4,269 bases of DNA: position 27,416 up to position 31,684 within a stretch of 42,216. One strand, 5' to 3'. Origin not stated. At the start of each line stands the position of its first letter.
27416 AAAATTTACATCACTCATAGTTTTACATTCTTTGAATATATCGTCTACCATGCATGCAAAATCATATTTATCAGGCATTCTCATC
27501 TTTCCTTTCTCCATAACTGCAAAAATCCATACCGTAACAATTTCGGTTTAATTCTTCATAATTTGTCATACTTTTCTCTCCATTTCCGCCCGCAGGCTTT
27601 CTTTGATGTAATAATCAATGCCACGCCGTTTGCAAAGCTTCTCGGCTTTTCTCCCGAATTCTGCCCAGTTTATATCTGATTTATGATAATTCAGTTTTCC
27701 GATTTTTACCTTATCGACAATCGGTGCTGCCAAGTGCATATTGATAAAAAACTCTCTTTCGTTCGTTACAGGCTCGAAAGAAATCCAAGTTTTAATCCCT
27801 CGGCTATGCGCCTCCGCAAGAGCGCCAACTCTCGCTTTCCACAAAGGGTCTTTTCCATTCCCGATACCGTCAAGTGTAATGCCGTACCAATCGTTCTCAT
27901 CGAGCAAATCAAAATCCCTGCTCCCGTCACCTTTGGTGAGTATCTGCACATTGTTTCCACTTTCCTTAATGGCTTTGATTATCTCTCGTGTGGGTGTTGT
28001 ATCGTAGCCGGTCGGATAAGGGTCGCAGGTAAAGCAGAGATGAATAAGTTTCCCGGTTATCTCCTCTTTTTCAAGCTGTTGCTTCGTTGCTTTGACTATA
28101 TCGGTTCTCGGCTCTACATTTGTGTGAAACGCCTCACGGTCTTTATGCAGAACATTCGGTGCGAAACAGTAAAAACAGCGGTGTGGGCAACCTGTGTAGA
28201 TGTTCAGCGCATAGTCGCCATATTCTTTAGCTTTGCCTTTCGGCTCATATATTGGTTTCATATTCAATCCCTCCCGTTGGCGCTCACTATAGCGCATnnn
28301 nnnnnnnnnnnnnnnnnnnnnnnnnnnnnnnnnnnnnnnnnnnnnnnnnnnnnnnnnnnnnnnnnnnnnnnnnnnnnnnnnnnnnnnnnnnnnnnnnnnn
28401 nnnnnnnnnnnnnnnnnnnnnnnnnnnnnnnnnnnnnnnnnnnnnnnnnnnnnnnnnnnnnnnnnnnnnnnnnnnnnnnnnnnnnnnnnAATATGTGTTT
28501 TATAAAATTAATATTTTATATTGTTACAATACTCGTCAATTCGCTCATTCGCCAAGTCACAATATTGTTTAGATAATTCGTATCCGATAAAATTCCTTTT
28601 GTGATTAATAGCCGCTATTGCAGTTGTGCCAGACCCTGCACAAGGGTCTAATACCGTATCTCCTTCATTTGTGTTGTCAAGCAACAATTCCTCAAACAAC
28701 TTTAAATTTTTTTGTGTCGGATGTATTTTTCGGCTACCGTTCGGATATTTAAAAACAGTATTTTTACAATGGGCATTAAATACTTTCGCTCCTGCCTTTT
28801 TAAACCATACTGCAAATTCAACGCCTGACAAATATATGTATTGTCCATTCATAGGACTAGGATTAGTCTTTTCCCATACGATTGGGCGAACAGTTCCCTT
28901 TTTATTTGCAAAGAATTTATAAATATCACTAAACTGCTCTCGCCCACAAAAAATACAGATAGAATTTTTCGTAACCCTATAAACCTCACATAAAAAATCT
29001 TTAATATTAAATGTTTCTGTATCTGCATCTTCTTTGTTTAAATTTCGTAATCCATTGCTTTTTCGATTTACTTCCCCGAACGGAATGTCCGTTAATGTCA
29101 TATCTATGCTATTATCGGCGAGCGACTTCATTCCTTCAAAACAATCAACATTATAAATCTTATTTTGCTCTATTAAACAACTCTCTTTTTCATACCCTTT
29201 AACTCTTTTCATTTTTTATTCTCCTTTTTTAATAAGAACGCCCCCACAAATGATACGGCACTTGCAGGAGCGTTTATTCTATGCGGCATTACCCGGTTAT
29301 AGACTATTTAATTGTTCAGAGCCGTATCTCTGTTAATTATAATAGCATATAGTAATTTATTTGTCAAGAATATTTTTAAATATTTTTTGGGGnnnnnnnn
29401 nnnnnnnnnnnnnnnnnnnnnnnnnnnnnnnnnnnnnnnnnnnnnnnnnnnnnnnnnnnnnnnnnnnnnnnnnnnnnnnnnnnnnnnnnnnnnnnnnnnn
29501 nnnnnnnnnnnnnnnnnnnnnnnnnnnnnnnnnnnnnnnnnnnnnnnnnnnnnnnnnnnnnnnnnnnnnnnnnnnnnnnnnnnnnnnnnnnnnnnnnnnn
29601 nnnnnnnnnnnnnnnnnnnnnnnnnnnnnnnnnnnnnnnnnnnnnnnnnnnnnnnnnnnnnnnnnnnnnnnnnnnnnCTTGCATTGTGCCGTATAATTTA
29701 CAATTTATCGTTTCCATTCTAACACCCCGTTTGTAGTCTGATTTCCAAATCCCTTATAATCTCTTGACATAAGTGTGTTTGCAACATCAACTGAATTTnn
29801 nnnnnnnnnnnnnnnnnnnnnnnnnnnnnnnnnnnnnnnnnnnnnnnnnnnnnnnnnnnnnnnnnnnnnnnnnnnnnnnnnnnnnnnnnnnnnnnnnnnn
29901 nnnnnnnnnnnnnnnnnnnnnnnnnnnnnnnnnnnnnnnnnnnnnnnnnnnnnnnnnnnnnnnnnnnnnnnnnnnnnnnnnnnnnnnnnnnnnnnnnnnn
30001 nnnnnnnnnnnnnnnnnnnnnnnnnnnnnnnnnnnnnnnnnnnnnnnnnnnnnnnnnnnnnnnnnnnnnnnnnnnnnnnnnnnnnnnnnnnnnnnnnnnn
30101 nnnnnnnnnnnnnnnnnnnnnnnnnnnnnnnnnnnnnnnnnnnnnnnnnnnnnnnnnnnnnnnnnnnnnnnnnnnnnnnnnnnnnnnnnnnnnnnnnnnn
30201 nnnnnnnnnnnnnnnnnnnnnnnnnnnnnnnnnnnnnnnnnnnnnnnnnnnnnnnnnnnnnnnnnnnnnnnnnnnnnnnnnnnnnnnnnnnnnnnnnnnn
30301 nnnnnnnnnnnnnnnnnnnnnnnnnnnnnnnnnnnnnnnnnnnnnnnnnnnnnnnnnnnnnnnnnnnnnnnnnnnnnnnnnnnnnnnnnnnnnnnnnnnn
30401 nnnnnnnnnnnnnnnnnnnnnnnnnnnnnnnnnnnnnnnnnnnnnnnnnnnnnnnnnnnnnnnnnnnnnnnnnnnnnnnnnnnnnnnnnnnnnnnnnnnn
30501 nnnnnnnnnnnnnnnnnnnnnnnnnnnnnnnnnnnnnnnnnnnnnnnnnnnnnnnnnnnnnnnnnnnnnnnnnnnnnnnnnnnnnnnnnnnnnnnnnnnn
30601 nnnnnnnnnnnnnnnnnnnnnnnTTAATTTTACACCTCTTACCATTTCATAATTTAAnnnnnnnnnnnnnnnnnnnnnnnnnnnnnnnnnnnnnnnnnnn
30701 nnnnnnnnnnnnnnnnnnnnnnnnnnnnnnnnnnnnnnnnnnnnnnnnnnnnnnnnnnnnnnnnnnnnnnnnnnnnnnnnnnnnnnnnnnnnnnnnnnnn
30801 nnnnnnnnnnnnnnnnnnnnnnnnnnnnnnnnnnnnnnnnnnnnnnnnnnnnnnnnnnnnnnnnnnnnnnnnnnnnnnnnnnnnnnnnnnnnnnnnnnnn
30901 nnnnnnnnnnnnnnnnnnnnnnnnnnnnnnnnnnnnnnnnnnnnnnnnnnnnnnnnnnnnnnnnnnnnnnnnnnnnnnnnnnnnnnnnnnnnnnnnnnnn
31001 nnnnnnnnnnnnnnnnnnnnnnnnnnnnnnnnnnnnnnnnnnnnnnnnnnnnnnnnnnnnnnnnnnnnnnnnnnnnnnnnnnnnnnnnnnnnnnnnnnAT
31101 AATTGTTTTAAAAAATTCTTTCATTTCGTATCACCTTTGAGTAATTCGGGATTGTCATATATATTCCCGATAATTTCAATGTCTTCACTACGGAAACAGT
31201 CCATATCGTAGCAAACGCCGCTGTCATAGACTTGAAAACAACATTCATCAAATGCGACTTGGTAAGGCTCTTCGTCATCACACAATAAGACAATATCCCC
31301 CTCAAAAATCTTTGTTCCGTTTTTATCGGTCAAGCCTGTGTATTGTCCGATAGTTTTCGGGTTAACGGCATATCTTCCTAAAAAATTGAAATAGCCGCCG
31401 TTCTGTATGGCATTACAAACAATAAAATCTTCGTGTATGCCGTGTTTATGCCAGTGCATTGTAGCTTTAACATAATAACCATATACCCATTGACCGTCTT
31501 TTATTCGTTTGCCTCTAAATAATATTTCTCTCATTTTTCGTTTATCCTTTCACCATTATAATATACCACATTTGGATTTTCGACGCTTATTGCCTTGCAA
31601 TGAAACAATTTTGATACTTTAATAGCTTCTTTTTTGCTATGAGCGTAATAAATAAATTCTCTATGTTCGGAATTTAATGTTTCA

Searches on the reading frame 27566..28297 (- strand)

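Call 21: search_protein_families(library=phrogs, proteins=[window:27566-28297:-], max_evalue=0.001)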
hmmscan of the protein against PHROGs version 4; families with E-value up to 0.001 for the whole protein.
window:27566-28297:- (243 aa): 1 family
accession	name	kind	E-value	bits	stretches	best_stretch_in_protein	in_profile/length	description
phrog_13321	-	unknown function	3.2e-17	63.6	1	20-177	35-204/307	-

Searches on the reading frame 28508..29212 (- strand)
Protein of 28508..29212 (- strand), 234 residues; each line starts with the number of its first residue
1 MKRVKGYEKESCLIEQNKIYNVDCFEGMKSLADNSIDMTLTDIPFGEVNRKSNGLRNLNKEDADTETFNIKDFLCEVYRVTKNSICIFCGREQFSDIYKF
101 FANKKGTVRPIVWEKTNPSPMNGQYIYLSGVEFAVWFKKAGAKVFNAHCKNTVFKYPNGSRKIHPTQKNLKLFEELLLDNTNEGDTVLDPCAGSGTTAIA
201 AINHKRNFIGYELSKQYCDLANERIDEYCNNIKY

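Call 21: search_protein_families(library=phrogs, proteins=[window:28508-29212:-], max_evalue=0.001)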
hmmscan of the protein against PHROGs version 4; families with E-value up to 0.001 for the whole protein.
window:28508-29212:- (234 aa): 13 families
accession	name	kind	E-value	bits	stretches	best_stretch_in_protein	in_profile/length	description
phrog_67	-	other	8.5e-64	217.8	1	14-232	121-350/743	DNA methyltransferase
phrog_498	-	other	1.7e-29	103.9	1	29-231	216-426/633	DNA methyltransferase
phrog_18293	-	other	1.2e-23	84.4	1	151-228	32-110/119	methyltransferase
phrog_3008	-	other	2.6e-22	80.3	1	158-229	144-215/244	DNA methyltransferase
phrog_6025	-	other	5e-14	53.3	1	11-117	6-112/192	DNA methyltransferase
phrog_8769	-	other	1.8e-12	47.9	1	184-226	12-54/71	methyltransferase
phrog_23148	-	unknown function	3.6e-12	47.6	1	158-231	79-152/165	-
phrog_12862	-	unknown function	1.9e-08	35.3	1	16-53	2-39/149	-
phrog_23085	-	unknown function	1.6e-07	32.1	1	135-230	10-110/138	-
phrog_6952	-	other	2.2e-07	31.9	1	163-228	113-178/181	DNA methyltransferase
phrog_12517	-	unknown function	3.1e-07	30.9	1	181-228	103-150/316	-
phrog_16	-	DNA, RNA and nucleotide metabolism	1.6e-06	27.7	1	105-221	818-905/986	DNA helicase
phrog_23224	-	other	0.00012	22.5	0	17-228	68-295/305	DNA methyltransferase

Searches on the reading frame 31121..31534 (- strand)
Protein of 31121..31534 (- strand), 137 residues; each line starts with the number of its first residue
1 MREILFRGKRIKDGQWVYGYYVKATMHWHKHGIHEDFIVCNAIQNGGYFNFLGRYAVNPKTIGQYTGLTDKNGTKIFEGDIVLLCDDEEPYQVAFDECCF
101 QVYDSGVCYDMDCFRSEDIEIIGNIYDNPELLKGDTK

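Call 109: search_protein_families(library=pfam, proteins=[window:31121-31534:-], max_evalue=0.001)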
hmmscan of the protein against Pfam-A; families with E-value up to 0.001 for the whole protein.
window:31121-31534:- (137 aa): 1 family
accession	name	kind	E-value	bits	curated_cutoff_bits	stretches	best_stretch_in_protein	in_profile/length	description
PF09643.15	YopX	-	1.4e-19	70.8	22.4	1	6-133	2-128/128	YopX protein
